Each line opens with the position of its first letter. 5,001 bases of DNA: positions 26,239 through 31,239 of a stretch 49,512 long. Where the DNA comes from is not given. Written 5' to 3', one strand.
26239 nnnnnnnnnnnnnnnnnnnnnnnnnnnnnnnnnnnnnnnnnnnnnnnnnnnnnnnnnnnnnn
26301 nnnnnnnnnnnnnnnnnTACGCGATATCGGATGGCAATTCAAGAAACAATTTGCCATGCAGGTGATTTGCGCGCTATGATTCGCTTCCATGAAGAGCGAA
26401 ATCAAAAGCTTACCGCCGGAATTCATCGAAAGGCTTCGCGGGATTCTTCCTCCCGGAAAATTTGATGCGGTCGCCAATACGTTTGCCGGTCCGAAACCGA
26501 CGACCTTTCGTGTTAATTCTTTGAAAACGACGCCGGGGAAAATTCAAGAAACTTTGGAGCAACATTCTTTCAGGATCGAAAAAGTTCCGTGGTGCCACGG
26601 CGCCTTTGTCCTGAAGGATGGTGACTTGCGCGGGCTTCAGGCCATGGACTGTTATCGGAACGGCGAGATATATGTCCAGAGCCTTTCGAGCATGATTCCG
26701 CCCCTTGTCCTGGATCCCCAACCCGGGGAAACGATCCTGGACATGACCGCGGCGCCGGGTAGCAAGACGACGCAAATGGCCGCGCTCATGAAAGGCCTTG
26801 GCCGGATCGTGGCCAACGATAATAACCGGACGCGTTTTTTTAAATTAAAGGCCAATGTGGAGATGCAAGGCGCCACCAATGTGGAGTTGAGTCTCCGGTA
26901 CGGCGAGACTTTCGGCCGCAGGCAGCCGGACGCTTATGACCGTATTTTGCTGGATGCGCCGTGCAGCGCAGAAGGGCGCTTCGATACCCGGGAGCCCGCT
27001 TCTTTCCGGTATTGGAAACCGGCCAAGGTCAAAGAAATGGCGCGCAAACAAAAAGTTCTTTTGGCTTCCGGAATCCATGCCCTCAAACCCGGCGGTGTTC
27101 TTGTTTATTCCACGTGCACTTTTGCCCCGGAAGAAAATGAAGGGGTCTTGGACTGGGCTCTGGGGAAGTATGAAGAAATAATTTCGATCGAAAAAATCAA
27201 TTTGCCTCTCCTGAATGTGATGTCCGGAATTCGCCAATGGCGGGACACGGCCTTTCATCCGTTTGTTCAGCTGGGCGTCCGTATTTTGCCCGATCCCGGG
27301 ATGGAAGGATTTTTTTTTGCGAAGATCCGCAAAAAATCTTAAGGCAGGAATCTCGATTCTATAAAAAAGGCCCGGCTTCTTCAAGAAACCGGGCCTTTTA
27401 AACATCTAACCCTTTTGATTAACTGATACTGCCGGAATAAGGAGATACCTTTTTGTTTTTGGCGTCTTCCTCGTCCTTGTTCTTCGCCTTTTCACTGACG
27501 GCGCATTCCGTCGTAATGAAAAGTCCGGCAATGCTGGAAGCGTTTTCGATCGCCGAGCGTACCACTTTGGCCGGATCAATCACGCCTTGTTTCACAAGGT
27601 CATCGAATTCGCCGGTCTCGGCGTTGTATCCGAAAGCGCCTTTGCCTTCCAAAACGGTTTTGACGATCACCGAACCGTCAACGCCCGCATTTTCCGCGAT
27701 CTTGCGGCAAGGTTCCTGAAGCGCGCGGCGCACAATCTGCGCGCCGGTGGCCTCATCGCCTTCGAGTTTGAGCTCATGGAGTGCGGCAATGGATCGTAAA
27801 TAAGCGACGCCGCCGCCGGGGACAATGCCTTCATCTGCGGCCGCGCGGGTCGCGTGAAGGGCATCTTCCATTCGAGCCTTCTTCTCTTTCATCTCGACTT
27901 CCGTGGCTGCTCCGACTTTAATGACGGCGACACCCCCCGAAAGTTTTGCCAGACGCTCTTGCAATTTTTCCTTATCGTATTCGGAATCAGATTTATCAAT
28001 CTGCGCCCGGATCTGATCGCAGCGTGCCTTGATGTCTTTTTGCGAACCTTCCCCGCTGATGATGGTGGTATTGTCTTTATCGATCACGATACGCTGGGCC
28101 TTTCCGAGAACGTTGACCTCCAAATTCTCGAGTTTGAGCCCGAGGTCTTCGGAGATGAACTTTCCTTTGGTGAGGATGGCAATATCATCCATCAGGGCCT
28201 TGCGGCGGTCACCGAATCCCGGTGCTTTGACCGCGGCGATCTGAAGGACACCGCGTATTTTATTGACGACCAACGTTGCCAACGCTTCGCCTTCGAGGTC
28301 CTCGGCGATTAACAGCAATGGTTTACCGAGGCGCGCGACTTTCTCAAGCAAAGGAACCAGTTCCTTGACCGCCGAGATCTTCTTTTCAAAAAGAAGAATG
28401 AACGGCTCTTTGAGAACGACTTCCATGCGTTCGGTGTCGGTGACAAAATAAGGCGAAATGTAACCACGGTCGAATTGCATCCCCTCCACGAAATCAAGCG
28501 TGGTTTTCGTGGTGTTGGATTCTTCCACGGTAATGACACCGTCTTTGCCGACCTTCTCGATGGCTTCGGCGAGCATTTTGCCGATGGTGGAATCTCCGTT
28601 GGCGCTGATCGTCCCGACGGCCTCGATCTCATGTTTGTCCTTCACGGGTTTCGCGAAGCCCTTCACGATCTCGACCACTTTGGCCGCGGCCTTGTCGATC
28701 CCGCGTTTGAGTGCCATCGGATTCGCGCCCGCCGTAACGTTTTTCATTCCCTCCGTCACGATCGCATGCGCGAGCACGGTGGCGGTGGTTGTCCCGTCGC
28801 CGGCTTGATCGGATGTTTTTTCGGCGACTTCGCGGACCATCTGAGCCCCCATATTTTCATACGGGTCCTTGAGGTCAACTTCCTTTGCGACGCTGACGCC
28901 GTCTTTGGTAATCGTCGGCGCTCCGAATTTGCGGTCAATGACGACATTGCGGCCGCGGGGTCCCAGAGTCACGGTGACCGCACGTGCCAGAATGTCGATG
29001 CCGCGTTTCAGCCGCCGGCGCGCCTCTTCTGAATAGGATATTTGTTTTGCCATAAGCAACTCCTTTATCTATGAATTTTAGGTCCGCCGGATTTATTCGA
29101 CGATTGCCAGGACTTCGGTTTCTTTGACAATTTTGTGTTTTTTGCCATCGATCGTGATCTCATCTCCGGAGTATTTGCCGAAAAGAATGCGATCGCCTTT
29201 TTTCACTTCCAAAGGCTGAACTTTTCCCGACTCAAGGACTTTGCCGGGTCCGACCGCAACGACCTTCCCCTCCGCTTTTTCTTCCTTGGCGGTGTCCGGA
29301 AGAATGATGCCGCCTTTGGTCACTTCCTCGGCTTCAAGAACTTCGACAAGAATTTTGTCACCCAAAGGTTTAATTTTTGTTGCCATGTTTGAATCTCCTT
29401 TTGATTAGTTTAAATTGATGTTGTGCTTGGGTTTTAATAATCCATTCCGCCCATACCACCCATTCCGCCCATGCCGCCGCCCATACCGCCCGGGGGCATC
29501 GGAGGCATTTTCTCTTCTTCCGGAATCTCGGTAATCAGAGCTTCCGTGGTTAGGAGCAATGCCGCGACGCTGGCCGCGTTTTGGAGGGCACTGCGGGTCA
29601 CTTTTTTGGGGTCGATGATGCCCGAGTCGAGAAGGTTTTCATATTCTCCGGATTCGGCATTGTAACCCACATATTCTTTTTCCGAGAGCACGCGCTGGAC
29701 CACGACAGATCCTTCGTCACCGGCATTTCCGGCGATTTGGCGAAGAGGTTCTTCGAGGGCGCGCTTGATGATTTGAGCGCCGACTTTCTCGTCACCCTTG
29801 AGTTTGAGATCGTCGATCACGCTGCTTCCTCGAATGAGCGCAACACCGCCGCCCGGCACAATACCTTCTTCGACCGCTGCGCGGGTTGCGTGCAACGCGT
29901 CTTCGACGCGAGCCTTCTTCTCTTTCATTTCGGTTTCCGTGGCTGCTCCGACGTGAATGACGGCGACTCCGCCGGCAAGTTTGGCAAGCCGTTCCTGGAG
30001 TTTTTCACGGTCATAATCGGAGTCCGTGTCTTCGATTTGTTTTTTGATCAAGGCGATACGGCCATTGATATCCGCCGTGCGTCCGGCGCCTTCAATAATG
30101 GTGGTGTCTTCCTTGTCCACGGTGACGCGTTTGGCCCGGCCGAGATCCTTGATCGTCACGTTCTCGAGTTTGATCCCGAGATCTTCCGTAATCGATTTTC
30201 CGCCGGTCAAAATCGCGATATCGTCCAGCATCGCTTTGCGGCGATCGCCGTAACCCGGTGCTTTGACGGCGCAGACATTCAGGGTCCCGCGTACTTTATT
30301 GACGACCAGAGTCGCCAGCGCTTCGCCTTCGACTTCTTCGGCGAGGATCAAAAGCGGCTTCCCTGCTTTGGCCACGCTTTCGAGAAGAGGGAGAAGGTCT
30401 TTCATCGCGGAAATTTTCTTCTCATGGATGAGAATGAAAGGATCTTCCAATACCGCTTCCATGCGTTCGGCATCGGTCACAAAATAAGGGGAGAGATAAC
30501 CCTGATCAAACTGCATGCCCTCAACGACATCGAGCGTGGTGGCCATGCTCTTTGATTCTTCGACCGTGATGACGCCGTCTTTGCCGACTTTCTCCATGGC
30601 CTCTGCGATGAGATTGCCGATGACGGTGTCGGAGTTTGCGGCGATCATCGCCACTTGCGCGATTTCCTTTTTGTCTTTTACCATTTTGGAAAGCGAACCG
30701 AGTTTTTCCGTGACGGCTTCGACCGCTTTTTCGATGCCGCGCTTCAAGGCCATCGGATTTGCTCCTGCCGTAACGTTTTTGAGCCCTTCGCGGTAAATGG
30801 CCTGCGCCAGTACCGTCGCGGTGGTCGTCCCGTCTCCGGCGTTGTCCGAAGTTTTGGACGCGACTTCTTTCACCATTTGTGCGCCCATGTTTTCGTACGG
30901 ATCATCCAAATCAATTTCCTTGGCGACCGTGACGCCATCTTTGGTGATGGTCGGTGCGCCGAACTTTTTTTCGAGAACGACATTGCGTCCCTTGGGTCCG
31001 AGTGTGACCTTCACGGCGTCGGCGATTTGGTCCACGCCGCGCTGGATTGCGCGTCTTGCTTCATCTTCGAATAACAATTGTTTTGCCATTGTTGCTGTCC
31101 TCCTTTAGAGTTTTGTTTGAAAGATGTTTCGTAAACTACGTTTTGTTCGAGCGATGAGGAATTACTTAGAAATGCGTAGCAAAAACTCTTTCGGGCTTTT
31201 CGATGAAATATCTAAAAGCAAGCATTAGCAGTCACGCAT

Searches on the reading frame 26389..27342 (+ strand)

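Call 11: search_protein_families(library=pfam, proteins=[window:26389-27342:+], max_evalue=0.001)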
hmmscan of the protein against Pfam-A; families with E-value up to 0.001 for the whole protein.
window:26389-27342:+ (317 aa): 4 families
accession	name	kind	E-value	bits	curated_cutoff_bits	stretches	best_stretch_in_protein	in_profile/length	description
PF01189.24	Methyltr_RsmB-F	-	2.8e-44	151.6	27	1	106-313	2-198/199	16S rRNA methyltransferase RsmB/F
PF17125.10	Methyltr_RsmF_N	-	8.7e-14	52.2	34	1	8-98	1-85/86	N-terminal domain of 16S rRNA methyltransferase RsmF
PF22458.1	RsmF-B_ferredox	-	3e-06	27.7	27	1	12-76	5-68/74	Methyltr_RsmF/B-like, ferredoxin-like domain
PF13847.12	Methyltransf_31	-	0.00032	20.9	27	1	112-244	3-113/145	Methyltransferase domain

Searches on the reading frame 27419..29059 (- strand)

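Call 11: search_protein_families(library=pfam, proteins=[window:27419-29059:-], max_evalue=0.001)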
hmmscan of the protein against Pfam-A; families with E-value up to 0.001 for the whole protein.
window:27419-29059:- (546 aa): 1 family
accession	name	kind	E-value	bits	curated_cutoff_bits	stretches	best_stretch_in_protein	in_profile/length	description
PF00118.29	Cpn60_TCP1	-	1e-76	259.1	34.3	1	24-524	1-489/490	TCP-1/cpn60 chaperonin family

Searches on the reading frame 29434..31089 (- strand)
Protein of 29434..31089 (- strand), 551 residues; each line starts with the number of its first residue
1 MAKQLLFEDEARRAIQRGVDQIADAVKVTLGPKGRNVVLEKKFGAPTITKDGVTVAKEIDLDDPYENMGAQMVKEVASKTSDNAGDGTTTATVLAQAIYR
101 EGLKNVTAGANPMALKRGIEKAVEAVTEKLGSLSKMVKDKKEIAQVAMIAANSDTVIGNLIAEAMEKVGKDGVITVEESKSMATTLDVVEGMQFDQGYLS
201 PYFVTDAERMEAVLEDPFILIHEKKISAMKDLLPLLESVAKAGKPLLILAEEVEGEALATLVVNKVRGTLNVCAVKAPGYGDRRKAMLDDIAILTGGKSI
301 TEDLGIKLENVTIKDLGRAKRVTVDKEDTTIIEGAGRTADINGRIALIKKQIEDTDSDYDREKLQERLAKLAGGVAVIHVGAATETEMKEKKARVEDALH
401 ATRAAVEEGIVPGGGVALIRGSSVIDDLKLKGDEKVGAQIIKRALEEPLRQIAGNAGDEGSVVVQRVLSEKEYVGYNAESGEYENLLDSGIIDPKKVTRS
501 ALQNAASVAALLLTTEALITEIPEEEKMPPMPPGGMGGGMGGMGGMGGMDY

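Call 11: search_protein_families(library=pfam, proteins=[window:29434-31089:-], max_evalue=0.001)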
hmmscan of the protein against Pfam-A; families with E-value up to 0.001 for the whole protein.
window:29434-31089:- (551 aa): 1 family
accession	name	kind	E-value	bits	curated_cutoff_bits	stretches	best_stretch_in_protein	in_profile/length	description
PF00118.29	Cpn60_TCP1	-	3.5e-80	270.5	34.3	1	22-521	1-488/490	TCP-1/cpn60 chaperonin family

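Call 39: list_cluster_members(proteins=[window:29434-31089:-, window:27419-29059:-, window:32818-33951:-, window:31414-32202:-, window:10980-12101:-, P0001])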
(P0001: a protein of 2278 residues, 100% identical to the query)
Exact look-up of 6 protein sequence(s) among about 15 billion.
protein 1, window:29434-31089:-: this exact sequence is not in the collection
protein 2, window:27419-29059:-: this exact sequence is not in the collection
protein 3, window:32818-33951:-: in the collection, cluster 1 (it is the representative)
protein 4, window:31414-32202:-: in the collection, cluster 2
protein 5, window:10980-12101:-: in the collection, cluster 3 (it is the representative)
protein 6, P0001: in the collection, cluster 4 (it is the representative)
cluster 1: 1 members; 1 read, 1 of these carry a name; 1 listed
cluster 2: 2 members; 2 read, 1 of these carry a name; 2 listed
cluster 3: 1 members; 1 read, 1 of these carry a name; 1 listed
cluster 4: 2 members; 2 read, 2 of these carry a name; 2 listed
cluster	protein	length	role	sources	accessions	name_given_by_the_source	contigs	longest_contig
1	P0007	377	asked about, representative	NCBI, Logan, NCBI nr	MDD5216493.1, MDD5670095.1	MAG: alanine racemase [Candidatus Omnitrophica bacterium] | alanine racemase [Candidatus Omnitrophota bacterium]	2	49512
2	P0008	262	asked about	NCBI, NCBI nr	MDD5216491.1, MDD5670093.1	MAG: type III pantothenate kinase [Candidatus Omnitrophica bacterium] | type III pantothenate kinase [Candidatus Omnitrophota bacterium]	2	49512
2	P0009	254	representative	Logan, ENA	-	-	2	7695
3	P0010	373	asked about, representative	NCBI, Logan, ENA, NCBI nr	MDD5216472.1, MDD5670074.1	MAG: DegT/DnrJ/EryC1/StrS family aminotransferase [Candidatus Omnitrophica bacterium] | DegT/DnrJ/EryC1/StrS family aminotransferase [Candidatus Omnitrophota bacterium]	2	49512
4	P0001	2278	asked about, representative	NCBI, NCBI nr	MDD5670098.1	MAG: Ig-like domain-containing protein, partial [Candidatus Omnitrophica bacterium] | Ig-like domain-containing protein [Candidatus Omnitrophota bacterium]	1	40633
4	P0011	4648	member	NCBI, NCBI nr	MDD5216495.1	MAG: Ig-like domain-containing protein, partial [Candidatus Omnitrophica bacterium] | Ig-like domain-containing protein [Candidatus Omnitrophota bacterium]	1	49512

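Call 63: find_encoding_contigs(protein=P0011, flank=3000, max_places=3)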
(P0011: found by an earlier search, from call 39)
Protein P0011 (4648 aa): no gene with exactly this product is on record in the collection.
